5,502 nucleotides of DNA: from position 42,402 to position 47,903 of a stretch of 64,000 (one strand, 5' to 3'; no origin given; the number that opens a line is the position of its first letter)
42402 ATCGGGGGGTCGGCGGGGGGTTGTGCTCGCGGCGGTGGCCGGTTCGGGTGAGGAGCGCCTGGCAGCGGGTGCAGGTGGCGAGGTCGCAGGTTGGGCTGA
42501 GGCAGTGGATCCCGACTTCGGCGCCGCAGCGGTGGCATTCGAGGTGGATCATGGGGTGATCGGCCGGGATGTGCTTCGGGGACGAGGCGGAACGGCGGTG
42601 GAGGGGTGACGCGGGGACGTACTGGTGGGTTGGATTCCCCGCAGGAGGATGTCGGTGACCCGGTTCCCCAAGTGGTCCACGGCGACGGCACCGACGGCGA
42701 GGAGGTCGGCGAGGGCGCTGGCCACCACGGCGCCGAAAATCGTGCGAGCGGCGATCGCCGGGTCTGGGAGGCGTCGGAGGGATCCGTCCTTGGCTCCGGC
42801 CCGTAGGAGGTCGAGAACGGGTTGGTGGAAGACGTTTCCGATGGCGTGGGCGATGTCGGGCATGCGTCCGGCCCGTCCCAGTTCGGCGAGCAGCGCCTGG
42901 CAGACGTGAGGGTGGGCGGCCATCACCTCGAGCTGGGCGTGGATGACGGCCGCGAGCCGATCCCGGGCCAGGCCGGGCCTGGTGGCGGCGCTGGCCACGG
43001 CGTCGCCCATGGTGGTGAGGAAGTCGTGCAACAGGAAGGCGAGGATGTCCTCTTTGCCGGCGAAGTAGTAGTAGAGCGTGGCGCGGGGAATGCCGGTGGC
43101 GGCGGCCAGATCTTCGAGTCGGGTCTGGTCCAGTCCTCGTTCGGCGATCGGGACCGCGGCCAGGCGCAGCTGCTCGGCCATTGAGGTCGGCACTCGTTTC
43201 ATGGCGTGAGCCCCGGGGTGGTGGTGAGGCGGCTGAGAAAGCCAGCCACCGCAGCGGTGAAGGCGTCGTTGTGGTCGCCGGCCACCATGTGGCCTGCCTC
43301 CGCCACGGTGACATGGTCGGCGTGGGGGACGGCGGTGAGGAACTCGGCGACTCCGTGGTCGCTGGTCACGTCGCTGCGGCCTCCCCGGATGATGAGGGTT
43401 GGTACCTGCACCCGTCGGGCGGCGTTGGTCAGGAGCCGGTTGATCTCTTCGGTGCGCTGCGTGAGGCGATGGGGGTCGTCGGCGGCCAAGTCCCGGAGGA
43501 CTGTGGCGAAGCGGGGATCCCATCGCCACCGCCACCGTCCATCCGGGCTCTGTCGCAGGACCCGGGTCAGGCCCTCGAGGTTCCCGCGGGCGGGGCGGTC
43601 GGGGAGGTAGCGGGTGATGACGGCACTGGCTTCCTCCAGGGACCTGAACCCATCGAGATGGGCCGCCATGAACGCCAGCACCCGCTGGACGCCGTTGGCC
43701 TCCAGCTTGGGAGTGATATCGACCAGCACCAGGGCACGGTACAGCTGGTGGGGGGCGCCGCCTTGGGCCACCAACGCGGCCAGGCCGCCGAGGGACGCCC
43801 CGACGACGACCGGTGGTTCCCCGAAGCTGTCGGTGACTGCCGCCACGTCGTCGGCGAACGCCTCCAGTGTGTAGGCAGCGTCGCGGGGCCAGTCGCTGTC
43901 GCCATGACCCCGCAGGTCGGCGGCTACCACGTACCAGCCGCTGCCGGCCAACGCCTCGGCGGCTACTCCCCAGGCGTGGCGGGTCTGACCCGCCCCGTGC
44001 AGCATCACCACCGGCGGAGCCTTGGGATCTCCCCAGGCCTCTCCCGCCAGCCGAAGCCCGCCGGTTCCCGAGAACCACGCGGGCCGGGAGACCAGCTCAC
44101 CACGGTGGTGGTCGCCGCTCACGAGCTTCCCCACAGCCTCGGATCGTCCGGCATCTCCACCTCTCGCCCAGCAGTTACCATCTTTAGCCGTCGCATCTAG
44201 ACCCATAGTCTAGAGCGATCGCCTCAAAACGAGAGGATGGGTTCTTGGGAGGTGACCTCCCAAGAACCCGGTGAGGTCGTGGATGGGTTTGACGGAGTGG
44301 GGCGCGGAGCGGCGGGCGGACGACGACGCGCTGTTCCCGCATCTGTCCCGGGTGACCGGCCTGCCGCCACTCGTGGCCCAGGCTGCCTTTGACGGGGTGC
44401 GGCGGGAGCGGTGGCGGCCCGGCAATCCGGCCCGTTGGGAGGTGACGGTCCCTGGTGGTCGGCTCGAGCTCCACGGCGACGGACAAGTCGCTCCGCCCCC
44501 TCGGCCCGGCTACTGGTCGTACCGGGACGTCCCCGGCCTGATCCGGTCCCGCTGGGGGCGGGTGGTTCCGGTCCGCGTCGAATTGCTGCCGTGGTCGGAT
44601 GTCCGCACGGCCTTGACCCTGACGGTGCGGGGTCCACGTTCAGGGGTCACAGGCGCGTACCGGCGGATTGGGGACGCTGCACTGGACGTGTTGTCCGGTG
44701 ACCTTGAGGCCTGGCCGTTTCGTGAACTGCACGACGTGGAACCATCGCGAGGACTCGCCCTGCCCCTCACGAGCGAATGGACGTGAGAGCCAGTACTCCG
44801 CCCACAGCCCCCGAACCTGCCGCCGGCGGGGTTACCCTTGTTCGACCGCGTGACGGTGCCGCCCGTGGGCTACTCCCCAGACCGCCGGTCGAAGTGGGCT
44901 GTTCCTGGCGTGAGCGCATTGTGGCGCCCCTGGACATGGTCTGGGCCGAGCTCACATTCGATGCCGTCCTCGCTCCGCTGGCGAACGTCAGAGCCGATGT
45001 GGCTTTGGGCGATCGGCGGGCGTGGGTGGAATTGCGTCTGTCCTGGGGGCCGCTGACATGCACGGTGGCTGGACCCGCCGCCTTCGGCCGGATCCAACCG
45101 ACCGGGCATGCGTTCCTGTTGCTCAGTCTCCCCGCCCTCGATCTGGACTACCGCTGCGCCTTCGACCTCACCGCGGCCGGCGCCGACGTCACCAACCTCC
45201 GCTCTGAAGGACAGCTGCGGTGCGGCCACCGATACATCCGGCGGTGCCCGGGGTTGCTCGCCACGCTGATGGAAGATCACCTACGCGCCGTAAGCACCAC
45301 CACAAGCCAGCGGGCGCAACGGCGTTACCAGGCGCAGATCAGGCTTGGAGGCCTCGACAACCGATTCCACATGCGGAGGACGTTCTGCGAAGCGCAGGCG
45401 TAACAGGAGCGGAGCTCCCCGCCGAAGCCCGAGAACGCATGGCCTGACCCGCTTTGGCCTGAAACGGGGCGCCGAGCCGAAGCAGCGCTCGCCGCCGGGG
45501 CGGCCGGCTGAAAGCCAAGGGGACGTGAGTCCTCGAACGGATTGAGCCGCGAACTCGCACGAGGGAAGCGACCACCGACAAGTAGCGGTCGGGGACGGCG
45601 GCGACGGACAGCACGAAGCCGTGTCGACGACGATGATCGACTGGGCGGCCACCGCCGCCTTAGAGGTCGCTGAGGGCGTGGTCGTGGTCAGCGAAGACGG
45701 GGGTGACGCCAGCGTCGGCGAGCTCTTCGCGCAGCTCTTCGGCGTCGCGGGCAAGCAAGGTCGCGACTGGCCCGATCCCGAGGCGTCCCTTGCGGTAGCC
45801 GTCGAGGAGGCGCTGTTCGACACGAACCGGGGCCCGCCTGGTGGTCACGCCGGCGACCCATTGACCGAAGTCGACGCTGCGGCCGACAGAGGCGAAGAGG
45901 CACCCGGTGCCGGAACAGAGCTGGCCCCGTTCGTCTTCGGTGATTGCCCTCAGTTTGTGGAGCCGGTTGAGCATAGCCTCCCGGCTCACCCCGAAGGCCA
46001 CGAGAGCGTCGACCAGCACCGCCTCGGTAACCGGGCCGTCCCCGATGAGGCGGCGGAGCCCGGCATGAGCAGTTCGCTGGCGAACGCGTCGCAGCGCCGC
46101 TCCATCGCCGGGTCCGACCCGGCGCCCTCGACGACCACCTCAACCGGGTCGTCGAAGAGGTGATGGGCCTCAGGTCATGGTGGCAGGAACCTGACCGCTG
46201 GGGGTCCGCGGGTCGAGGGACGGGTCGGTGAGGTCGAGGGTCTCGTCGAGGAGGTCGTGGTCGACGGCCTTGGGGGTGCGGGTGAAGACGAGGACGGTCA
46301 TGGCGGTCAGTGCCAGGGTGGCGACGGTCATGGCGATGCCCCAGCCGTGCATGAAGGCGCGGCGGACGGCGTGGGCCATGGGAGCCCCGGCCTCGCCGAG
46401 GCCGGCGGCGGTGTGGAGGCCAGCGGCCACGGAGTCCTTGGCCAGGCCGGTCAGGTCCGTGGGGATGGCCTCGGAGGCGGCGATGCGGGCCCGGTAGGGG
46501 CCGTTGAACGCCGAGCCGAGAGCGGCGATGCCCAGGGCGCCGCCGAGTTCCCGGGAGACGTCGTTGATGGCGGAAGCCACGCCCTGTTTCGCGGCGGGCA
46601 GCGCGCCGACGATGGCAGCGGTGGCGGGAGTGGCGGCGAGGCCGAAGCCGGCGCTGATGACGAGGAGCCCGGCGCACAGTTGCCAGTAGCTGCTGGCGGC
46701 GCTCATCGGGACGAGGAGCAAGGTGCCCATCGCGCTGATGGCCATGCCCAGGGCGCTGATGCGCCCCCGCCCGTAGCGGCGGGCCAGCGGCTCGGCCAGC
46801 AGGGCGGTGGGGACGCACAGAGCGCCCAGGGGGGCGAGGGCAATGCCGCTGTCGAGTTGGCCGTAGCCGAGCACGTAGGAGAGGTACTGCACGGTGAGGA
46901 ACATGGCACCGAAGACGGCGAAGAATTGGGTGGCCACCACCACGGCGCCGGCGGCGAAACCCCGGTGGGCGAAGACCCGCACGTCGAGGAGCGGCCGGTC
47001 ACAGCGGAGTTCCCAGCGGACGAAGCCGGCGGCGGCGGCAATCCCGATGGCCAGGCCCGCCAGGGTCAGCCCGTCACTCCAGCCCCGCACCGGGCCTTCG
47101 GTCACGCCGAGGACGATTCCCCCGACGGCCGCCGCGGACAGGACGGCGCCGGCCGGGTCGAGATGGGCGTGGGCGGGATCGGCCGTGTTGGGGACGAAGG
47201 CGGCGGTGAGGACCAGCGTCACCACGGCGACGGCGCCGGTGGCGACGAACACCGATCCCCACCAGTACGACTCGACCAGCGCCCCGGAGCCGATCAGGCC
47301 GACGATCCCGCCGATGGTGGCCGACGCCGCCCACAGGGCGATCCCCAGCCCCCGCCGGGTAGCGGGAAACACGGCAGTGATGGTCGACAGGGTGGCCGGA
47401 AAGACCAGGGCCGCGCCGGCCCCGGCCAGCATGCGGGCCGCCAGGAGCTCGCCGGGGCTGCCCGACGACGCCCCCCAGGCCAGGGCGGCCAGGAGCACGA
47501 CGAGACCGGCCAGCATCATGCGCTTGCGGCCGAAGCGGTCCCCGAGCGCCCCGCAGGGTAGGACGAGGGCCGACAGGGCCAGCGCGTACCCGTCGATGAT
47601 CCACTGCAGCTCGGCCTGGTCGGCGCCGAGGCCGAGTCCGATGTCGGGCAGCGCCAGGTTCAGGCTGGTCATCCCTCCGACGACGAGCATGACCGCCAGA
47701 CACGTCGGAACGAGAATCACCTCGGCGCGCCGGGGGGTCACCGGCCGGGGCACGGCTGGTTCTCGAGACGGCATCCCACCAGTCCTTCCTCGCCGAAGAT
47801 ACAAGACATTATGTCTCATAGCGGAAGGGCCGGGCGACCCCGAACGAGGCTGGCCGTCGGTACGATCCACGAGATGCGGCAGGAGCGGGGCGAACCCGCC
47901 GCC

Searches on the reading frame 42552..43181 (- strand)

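Call 9: search_protein_families(library=pfam, proteins=[window:42552-43181:-], max_evalue=0.001)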
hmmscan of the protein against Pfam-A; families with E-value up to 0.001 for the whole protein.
window:42552-43181:- (210 aa): 3 families
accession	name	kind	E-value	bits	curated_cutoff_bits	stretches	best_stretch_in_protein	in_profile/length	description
PF00440.29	TetR_N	-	2.9e-11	43.4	24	1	8-48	5-45/47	Bacterial regulatory proteins, tetR family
PF17932.6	TetR_C_24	-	4.5e-07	30.5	26.4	1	72-182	4-113/114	Tetracyclin repressor-like, C-terminal domain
PF17918.6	TetR_C_15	-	0.00088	20.3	26.8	0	74-154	4-80/108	Tetracyclin repressor-like, C-terminal domain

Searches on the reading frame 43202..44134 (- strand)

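Call 9: search_protein_families(library=pfam, proteins=[window:43202-44134:-], max_evalue=0.001)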
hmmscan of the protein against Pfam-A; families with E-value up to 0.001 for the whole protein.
window:43202-44134:- (311 aa): 4 families
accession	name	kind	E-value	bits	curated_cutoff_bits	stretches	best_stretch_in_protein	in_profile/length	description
PF00561.26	Abhydrolase_1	-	1.2e-20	74.7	25.8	1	40-286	1-242/245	alpha/beta hydrolase fold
PF12697.13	Abhydrolase_6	-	2.8e-20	74.3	26.3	1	42-294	1-216/217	Alpha/beta hydrolase family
PF12146.15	Hydrolase_4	-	6.8e-16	58.7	27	1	42-285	7-235/239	Serine aminopeptidase, S33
PF08386.16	Abhydrolase_4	-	4.4e-05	24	21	1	241-302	32-93/103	TAP-like protein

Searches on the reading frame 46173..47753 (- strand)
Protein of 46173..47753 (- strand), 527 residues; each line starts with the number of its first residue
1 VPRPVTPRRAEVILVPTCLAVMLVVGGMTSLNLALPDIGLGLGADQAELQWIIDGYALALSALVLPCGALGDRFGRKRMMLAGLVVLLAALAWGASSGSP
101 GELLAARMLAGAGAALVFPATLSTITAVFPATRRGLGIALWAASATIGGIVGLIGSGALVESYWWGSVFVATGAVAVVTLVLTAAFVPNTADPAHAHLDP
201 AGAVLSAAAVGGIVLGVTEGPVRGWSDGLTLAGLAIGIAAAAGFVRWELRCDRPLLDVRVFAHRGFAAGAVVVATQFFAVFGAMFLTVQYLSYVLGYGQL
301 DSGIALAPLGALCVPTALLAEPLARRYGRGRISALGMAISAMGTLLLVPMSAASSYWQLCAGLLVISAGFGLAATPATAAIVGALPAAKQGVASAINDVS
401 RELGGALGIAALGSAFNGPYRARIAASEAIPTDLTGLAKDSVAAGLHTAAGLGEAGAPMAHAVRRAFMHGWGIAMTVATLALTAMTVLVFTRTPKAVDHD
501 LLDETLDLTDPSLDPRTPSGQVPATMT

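Call 46: search_protein_families(library=pfam, proteins=[window:46173-47753:-], max_evalue=0.001)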
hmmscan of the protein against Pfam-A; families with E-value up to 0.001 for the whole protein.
window:46173-47753:- (527 aa): 2 families
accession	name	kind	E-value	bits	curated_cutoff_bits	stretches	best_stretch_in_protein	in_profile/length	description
PF07690.21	MFS_1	-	1.5e-48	165.9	33.4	1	18-408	2-346/347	Major Facilitator Superfamily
PF00083.30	Sugar_tr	-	3.5e-06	26.6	22.3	1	67-190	66-194/452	Sugar (and other) transporter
